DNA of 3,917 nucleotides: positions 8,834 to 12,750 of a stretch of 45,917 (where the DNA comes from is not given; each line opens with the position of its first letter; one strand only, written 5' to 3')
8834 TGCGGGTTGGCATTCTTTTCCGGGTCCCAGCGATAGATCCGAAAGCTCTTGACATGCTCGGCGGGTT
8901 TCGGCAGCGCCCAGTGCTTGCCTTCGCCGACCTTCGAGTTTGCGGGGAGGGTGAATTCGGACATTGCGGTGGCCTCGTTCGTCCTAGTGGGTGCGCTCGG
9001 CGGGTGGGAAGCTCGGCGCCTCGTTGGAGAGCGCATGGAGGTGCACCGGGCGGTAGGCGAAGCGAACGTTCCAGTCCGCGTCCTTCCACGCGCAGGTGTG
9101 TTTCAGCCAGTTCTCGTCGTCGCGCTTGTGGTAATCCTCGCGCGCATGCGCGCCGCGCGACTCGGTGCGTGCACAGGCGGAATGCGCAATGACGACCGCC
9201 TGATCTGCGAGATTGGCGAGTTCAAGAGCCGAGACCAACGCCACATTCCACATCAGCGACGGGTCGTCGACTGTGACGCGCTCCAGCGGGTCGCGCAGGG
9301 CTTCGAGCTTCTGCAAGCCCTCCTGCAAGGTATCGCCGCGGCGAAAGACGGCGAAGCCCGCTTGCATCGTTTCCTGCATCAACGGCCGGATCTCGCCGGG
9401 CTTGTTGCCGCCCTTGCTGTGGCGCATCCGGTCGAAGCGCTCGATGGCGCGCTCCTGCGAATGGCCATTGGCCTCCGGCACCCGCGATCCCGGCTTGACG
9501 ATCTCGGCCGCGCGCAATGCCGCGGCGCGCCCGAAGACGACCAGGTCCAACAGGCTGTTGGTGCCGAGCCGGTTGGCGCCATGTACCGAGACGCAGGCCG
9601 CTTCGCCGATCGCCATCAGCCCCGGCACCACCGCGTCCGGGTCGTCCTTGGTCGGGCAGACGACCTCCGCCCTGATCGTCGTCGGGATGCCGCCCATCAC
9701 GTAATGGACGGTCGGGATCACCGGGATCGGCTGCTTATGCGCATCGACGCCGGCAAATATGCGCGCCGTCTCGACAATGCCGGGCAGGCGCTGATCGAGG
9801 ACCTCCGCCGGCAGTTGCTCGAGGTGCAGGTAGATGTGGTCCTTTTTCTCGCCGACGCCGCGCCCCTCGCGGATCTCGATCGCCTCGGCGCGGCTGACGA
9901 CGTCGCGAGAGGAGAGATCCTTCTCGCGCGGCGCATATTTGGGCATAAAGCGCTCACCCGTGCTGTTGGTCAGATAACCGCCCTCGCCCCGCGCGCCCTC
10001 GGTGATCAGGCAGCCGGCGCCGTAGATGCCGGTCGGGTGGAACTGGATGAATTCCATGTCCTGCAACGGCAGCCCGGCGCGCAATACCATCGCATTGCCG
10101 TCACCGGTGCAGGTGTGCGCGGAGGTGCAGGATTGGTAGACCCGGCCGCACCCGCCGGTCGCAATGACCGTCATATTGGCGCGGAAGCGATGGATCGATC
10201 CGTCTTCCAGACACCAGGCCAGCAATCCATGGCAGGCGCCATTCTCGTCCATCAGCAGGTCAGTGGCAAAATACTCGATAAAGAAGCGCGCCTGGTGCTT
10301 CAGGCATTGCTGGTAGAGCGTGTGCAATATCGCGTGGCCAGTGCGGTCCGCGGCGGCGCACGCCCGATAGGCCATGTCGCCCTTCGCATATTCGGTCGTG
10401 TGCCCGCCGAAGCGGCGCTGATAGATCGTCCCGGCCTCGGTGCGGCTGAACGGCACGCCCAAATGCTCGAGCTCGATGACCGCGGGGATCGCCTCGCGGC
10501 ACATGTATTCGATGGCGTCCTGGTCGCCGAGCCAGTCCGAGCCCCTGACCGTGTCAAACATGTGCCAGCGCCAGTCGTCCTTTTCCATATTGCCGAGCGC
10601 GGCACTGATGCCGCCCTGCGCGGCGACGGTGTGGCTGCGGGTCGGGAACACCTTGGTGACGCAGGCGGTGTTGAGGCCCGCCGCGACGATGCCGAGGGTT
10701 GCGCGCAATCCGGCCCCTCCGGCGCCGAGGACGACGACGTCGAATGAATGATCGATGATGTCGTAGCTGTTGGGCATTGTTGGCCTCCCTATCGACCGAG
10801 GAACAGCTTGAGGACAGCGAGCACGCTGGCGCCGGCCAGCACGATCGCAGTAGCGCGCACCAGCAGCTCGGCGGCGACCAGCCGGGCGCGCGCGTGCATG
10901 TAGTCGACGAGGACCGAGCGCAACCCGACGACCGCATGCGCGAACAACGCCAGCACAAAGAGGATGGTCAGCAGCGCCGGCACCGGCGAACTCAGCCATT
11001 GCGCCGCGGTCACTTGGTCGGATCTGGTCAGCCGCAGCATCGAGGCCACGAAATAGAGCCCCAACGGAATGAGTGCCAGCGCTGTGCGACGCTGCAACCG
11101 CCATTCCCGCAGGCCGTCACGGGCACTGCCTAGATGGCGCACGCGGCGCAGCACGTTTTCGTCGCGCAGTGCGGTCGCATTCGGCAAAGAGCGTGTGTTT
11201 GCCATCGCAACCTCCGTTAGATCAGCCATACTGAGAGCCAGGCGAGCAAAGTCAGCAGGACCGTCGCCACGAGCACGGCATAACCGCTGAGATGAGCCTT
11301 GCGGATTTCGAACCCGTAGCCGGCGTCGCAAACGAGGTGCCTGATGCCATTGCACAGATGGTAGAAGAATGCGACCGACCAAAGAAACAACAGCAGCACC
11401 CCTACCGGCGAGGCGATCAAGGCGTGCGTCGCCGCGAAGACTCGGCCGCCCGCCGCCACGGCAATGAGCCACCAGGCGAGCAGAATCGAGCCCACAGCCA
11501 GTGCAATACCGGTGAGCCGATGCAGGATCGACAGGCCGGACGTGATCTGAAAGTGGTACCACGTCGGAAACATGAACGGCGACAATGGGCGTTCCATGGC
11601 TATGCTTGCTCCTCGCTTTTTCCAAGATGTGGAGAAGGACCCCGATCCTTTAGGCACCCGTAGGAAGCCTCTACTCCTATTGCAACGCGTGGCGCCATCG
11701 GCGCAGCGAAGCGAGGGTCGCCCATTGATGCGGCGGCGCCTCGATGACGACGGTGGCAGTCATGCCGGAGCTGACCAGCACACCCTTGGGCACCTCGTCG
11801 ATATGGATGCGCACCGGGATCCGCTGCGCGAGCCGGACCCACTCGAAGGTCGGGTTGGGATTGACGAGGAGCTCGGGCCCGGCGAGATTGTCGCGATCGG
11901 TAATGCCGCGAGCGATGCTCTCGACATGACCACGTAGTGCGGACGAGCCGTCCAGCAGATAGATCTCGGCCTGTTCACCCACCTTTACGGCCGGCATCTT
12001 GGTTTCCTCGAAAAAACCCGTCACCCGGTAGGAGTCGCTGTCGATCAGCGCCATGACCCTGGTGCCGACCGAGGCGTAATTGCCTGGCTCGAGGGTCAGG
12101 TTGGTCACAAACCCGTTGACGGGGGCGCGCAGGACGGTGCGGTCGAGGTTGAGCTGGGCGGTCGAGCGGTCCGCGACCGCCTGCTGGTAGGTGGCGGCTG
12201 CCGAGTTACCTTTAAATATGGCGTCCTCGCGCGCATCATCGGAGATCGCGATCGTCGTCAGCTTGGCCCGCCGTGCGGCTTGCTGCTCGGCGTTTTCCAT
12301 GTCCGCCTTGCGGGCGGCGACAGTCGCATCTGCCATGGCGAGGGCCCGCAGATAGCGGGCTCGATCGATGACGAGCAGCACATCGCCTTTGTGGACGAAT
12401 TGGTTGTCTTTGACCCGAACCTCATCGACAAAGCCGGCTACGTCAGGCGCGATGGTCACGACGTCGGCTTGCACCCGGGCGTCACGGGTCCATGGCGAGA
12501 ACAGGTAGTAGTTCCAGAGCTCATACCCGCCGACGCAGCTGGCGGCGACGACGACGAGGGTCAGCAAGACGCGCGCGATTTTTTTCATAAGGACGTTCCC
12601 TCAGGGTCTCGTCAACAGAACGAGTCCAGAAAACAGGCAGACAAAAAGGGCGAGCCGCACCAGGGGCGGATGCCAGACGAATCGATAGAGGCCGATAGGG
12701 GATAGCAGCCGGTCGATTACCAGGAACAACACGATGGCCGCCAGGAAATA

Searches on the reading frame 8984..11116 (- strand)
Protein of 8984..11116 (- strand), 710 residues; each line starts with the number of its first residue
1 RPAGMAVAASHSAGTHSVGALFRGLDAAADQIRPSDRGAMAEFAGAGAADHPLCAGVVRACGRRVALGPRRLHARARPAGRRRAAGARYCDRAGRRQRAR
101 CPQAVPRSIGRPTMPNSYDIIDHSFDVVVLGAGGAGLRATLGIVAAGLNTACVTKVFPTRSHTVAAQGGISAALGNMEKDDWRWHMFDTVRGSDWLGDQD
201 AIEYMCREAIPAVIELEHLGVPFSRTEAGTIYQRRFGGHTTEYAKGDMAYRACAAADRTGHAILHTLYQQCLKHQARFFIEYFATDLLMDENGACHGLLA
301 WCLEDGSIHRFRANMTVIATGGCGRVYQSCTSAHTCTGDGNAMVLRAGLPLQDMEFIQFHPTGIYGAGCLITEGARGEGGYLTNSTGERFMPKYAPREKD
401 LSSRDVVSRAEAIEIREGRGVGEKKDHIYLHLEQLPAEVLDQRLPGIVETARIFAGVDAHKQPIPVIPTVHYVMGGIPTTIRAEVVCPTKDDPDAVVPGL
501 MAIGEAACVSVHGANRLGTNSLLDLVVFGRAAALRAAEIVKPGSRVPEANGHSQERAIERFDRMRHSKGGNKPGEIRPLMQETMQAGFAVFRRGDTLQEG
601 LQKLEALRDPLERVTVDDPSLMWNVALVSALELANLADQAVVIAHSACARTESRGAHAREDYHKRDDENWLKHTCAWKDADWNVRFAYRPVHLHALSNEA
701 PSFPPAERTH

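Call 86: search_protein_families(library=pfam, proteins=[window:8984-11116:-], max_evalue=0.00001)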
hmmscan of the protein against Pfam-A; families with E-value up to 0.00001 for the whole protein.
window:8984-11116:- (710 aa): 2 families
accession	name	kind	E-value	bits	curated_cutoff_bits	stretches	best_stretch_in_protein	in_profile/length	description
PF00890.30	FAD_binding_2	-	1.3e-118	397.3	20.4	1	126-522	1-414/414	FAD binding domain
PF02910.25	Succ_DH_flav_C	-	7.4e-43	146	20.8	1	580-709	4-129/130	Fumarate reductase flavoprotein C-term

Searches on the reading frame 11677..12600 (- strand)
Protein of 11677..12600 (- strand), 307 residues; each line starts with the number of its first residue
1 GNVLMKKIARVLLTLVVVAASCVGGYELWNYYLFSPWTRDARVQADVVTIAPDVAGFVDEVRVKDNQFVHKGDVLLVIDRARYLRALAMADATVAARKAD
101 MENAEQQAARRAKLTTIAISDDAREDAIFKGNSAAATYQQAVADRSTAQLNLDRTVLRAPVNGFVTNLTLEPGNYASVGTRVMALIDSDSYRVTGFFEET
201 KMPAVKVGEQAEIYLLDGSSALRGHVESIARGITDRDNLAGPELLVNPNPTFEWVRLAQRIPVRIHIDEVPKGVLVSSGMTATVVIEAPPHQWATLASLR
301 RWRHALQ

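Call 86: search_protein_families(library=pfam, proteins=[window:11677-12600:-], max_evalue=0.00001)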
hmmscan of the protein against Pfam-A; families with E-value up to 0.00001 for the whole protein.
window:11677-12600:- (307 aa): 4 families
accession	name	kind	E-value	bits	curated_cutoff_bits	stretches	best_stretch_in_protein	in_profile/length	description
PF13437.12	HlyD_3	-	7e-17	62.5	22.2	1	156-240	1-87/106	HlyD family secretion protein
PF13533.13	Biotin_lipoyl_2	-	3e-11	43.3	29.8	1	48-79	1-32/32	Biotin-lipoyl like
PF16576.10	HlyD_D23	-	5.4e-11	42.6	30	1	45-229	17-184/214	Barrel-sandwich domain of CusB or HlyD membrane-fusion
PF00529.27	CusB_dom_1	-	1.9e-06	28.4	26.5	1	221-286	25-87/89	Cation efflux system protein CusB domain 1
